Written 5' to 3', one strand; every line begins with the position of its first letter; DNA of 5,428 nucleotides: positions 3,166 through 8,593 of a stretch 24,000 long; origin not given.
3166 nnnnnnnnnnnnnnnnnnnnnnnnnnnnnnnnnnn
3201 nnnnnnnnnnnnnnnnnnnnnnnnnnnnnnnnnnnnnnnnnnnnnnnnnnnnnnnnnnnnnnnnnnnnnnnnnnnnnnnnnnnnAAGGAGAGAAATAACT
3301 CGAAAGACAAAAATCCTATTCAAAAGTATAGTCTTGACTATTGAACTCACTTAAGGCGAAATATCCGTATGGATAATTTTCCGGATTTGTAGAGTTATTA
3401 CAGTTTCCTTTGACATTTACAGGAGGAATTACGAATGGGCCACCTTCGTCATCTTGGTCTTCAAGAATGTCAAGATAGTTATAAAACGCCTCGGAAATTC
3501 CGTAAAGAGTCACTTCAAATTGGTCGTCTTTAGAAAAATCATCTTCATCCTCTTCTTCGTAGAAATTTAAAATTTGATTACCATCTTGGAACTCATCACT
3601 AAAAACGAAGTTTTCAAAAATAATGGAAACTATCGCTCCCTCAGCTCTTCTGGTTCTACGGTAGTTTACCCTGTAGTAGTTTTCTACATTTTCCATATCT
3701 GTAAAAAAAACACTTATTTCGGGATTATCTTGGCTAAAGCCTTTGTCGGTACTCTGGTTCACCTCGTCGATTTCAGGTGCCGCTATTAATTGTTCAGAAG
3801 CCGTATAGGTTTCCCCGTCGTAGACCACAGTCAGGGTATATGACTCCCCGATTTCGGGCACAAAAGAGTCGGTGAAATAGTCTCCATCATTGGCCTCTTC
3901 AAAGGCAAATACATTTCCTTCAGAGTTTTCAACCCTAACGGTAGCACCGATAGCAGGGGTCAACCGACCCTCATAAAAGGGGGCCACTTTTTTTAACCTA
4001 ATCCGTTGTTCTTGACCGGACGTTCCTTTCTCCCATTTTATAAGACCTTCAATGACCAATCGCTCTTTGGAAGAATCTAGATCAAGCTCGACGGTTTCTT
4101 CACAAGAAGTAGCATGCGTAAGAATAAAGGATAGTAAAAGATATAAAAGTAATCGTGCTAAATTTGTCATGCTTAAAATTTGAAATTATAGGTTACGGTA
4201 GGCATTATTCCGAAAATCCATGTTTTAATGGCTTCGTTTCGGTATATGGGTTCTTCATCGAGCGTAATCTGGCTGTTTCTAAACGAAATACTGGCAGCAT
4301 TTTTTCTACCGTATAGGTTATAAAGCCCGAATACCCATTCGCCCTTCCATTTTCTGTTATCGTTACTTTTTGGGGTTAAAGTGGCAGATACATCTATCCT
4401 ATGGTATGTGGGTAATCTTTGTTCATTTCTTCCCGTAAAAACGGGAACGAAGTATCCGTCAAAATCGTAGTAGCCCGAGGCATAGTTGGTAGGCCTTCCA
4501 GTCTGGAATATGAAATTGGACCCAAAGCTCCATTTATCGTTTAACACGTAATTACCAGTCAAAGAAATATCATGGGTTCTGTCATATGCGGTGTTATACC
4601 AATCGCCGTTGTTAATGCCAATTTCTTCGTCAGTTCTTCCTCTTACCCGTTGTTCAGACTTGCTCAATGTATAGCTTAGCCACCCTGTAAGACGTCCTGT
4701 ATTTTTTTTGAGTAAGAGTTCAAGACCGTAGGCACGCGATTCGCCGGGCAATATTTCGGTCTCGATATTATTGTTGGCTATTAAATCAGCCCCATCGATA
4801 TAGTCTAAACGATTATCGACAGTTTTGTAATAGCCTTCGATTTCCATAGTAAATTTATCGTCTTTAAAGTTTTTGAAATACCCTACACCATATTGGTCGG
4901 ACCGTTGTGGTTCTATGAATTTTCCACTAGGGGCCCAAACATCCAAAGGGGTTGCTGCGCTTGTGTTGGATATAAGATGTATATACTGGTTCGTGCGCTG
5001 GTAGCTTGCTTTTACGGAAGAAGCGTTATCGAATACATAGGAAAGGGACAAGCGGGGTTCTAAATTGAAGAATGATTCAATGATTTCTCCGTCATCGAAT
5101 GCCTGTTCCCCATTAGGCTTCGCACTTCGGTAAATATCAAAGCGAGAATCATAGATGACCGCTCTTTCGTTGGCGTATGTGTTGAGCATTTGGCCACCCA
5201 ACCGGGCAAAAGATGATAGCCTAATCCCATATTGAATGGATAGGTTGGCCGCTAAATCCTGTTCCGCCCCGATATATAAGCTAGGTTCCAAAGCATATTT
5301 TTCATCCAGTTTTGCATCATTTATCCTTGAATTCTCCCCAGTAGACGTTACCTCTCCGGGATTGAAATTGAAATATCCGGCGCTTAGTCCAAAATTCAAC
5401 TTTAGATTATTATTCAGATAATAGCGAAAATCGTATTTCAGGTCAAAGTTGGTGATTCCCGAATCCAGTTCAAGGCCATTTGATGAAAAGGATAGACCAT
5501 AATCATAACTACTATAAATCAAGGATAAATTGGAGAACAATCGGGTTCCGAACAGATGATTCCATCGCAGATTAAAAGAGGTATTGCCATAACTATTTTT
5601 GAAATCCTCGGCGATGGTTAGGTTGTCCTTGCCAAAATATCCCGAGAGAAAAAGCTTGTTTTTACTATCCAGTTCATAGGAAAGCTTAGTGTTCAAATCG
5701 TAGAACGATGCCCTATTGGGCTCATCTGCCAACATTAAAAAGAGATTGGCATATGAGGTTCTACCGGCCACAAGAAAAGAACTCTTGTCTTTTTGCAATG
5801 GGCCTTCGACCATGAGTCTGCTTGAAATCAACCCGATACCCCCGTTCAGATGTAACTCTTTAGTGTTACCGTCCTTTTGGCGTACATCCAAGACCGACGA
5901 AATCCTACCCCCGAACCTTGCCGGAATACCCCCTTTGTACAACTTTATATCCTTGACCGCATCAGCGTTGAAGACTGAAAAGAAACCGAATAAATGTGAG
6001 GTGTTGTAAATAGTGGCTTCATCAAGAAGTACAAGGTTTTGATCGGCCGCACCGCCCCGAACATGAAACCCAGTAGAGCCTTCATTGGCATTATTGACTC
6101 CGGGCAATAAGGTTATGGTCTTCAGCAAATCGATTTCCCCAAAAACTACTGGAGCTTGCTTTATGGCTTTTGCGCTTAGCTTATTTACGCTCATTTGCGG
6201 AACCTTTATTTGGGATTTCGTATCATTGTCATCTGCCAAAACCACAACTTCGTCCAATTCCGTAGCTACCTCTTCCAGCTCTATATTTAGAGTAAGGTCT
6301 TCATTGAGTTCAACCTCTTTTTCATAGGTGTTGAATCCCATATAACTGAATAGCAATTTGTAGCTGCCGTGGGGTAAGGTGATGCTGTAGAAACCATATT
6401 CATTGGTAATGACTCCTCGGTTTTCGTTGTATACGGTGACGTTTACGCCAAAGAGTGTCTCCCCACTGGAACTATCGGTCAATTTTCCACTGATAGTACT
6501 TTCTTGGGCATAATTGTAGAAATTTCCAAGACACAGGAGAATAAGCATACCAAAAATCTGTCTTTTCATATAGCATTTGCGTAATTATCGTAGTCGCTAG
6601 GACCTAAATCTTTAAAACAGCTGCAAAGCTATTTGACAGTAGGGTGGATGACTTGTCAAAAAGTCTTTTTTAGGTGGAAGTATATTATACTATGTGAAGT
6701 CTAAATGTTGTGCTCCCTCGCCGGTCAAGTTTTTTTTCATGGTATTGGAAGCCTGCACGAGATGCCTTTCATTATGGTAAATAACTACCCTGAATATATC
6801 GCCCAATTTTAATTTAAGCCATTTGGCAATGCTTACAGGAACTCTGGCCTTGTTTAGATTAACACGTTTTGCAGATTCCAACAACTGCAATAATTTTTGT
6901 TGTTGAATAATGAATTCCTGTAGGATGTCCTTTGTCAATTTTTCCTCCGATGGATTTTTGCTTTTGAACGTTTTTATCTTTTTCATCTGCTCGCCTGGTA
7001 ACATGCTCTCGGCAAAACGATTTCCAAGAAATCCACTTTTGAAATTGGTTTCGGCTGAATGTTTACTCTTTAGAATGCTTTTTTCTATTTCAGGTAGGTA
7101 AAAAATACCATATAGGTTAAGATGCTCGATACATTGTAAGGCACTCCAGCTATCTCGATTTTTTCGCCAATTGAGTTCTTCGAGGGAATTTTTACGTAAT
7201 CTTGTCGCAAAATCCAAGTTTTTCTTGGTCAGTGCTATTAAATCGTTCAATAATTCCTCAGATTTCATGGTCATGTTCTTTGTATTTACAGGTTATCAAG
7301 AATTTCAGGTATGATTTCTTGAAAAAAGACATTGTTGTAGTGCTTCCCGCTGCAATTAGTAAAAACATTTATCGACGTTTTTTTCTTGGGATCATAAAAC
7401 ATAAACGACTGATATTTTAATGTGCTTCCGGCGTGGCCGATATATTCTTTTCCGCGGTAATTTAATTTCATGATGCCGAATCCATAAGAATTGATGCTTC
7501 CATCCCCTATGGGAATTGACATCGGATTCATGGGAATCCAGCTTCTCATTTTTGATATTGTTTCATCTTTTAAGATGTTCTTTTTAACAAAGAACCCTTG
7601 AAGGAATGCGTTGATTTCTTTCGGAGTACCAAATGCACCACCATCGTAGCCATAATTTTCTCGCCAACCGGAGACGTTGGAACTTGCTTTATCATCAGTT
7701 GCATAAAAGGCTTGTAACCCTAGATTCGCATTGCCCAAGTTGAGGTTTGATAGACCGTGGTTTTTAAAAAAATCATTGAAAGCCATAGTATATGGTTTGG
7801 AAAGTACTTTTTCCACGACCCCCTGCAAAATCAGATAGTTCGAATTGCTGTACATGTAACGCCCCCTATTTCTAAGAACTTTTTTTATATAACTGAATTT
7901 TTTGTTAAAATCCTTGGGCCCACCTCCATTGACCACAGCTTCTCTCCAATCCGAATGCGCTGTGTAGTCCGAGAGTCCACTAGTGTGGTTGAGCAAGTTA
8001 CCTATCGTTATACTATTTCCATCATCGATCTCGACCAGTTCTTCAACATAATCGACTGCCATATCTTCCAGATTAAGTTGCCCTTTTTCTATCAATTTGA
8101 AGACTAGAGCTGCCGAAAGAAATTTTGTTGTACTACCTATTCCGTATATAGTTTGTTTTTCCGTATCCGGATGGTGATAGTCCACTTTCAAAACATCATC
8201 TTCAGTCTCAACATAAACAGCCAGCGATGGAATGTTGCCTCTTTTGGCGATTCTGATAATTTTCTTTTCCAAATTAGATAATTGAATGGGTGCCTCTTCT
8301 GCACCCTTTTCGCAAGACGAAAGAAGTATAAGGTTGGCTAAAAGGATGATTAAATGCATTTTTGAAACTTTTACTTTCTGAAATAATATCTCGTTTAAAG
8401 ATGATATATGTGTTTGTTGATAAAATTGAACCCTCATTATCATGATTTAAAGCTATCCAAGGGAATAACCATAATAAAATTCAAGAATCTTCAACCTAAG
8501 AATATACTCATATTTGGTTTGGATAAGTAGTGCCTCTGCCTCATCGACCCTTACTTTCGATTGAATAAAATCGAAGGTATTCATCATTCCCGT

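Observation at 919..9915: Four copies of a 14-bp element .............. define a candidate regulon covering the whole accessory cluster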

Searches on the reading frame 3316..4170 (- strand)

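Call 10: search_protein_families(library=pfam, proteins=[window:3316-4170:-])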
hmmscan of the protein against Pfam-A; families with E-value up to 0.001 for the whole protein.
window:3316-4170:- (284 aa): 1 family
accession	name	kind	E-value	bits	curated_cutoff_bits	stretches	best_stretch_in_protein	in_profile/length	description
PF14054.11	DUF4249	-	3.4e-27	96.1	28.5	1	24-273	1-262/269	Domain of unknown function (DUF4249)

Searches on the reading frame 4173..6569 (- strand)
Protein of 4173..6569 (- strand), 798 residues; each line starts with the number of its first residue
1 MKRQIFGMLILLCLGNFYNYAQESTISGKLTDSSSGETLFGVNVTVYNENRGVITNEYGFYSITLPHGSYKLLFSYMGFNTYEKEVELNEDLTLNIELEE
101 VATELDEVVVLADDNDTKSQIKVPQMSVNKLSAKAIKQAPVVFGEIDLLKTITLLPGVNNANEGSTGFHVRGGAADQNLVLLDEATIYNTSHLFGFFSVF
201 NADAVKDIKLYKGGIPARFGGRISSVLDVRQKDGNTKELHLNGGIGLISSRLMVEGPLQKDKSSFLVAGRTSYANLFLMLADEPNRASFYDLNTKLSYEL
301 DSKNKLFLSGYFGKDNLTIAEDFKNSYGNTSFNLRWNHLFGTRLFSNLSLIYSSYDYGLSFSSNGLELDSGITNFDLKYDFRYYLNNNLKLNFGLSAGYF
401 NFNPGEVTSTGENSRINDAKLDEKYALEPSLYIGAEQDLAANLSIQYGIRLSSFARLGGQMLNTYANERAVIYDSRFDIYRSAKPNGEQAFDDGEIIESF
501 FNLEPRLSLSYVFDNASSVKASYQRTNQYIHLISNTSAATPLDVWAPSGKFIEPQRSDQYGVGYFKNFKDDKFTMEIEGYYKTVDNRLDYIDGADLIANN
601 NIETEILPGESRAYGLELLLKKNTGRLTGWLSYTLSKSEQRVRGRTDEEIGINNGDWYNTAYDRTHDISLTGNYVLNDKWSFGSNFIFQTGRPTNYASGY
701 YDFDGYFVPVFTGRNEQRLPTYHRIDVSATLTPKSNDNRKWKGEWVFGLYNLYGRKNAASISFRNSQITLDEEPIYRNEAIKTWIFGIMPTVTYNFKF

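Call 10: search_protein_families(library=pfam, proteins=[window:4173-6569:-])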
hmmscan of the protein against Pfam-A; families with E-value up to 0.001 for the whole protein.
window:4173-6569:- (798 aa): 3 families
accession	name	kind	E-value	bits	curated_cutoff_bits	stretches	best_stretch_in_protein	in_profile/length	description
PF13715.12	CarbopepD_reg_2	-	1.6e-21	76.5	32.2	1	26-110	1-88/88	CarboxypepD_reg-like domain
PF13620.12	CarboxypepD_reg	-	1.8e-13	51.1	32.3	1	25-98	1-81/82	Carboxypeptidase regulatory-like domain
PF07715.20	Plug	-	5.3e-07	30.6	23.9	1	127-222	8-102/107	TonB-dependent Receptor Plug Domain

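Call 64: search_protein_families(library=ncbifam, proteins=[window:4173-6569:-], max_evalue=0.001)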
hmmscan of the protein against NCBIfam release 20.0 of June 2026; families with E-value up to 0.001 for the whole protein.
window:4173-6569:- (798 aa): 2 families
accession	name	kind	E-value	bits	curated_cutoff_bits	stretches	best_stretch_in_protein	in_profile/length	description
TIGR04056.1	OMP_RagA_SusC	subfamily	8.4e-20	70.7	368.25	1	25-209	2-179/981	SusC/RagA family TonB-linked outer membrane protein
NF053692.1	BamP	equivalog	0.00012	21.6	230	1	2-120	2-120/251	BamP family beta-barrel-assembly machinery protein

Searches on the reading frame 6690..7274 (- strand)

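Call 10: search_protein_families(library=pfam, proteins=[window:6690-7274:-])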
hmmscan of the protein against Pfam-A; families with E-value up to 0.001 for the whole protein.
window:6690-7274:- (194 aa): 1 family
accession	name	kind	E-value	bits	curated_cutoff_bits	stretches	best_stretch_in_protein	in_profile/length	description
PF12867.12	DinB_2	-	1.1e-12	48.9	24.8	1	23-174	10-127/128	DinB superfamily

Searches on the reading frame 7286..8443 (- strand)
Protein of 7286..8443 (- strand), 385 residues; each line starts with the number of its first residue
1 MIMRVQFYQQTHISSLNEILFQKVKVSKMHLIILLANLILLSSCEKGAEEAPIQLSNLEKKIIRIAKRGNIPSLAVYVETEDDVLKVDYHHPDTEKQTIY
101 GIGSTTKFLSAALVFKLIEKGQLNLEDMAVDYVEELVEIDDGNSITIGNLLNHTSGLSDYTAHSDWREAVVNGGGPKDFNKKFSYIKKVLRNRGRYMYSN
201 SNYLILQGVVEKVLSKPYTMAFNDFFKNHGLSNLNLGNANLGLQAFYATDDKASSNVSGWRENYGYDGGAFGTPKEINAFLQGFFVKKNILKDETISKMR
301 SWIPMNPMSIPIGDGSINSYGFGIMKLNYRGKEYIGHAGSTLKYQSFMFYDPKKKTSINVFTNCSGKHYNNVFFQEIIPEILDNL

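Call 10: search_protein_families(library=pfam, proteins=[window:7286-8443:-])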
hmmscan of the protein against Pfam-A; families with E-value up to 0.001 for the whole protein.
window:7286-8443:- (385 aa): 1 family
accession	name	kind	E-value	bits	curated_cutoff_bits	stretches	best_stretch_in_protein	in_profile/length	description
PF00144.29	Beta-lactamase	-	4.7e-36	125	27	1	61-367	4-313/329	Beta-lactamase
